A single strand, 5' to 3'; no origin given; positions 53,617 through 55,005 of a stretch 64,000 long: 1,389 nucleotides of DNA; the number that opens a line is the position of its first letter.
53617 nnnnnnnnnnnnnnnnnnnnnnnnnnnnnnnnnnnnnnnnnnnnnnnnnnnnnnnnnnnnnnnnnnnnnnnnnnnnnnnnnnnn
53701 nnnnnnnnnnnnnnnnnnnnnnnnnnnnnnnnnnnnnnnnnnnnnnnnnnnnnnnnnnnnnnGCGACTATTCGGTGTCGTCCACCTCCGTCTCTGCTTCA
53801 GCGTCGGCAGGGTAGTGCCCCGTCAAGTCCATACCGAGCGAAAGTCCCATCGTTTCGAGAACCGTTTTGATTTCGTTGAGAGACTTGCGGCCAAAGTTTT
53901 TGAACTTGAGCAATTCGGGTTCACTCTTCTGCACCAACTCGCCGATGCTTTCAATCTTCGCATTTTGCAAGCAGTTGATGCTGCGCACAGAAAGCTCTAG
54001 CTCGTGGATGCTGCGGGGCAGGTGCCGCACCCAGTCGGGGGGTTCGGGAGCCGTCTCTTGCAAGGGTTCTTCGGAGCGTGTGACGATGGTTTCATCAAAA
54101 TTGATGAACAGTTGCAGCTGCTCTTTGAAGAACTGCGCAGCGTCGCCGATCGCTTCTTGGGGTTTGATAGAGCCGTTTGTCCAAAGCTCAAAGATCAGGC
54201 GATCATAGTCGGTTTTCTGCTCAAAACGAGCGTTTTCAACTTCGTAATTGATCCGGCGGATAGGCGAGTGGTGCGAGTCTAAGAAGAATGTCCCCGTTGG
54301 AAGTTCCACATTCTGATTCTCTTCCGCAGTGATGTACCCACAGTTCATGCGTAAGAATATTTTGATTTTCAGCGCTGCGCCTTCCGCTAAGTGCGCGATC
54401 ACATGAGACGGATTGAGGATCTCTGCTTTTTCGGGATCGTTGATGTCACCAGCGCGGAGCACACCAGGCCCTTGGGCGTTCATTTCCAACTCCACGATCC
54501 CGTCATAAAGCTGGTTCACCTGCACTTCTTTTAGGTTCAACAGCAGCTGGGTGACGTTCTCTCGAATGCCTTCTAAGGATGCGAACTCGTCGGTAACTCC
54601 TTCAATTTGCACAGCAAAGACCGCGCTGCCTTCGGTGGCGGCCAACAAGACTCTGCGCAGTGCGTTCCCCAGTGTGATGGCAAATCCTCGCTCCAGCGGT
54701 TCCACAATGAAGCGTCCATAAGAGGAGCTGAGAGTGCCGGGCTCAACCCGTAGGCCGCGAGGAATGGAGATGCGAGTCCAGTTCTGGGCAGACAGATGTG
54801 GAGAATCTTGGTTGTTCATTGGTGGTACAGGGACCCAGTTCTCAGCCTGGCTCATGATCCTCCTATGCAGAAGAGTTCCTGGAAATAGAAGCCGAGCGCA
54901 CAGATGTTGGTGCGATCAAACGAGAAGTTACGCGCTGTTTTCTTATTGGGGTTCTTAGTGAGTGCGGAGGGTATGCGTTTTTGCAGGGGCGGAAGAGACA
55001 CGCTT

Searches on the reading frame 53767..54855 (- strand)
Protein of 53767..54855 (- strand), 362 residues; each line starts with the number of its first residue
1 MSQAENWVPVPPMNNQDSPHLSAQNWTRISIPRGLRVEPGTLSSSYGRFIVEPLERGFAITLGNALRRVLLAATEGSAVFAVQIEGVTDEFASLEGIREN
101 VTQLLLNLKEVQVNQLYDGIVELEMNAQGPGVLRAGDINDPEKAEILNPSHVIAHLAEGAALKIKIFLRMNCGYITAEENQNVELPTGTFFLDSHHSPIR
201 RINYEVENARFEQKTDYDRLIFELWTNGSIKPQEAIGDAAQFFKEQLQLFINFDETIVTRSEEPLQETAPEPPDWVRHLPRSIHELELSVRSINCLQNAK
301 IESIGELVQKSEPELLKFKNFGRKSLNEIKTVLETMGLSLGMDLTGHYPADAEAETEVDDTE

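Call 4: search_protein_families(library=pfam, proteins=[window:53767-54855:-], max_evalue=0.01)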
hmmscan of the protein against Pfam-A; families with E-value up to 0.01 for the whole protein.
window:53767-54855:- (362 aa): 3 families
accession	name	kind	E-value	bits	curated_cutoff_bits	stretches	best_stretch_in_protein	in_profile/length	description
PF03118.21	RNA_pol_A_CTD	-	7.4e-25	86.9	23.8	1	278-334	10-66/67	Bacterial RNA polymerase, alpha chain C terminal domain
PF01000.31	RNA_pol_A_bac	-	1.5e-22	80.5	33.9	1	82-197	1-119/119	RNA polymerase Rpb3/RpoA insert domain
PF01193.29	RNA_pol_L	-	1.7e-21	76.1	24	1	52-247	1-74/74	RNA polymerase Rpb3/Rpb11 dimerisation domain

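Call 70: find_homologous_proteins(query=window:53767-54855:-, max_evalue=1e-20)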
Query window:53767-54855:- (362 aa): 8000 proteins with E <= 1e-20 among 8000 candidates; the best 120 are listed.
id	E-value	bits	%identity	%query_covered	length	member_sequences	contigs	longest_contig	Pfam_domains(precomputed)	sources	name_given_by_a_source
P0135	2.5e-238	808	100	100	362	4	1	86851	PF01000.32,PF03118.22,PF01193.30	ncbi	-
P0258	8.7e-118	412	56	95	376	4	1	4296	PF01000.32,PF03118.22,PF01193.30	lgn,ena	-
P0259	2.6e-116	407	57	93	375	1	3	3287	PF01000.32,PF03118.22,PF01193.30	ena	-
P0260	5.5e-116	406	57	93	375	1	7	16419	PF01000.32,PF03118.22,PF01193.30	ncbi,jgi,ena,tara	tara:strand:+ start:171 stop:1298 length:1128 start_codon:yes stop_codon:yes gene_type:complete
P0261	7.0e-116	406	56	93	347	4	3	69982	PF01000.32,PF03118.22,PF01193.30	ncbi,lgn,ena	-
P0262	1.4e-115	405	54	97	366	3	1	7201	PF01000.32,PF03118.22,PF01193.30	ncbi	-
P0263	2.3e-115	404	58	91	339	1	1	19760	PF01000.32,PF03118.22,PF01193.30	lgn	-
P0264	2.9e-115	403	57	93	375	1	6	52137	PF01000.32,PF03118.22,PF01193.30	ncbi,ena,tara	tara:strand:- start:520 stop:1647 length:1128 start_codon:yes stop_codon:yes gene_type:complete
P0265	4.2e-115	403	55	93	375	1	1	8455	PF01000.32,PF03118.22,PF01193.30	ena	-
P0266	5.4e-115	403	56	93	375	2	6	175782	PF01000.32,PF03118.22,PF01193.30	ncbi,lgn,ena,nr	ncbi:MAG: DNA-directed RNA polymerase subunit alpha [SAR324 cluster bacterium]|nr:DNA-directed RNA p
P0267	5.6e-115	403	53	97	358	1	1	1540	PF01000.32,PF03118.22,PF01193.30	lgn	-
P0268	7.2e-115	402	55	93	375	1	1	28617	PF01000.32,PF03118.22,PF01193.30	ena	-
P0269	7.2e-115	402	55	93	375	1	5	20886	PF01000.32,PF03118.22,PF01193.30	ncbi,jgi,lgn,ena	-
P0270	7.4e-115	402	55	93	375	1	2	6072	PF01000.32,PF03118.22,PF01193.30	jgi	-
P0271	7.4e-115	402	55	93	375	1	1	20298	PF01000.32,PF03118.22,PF01193.30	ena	-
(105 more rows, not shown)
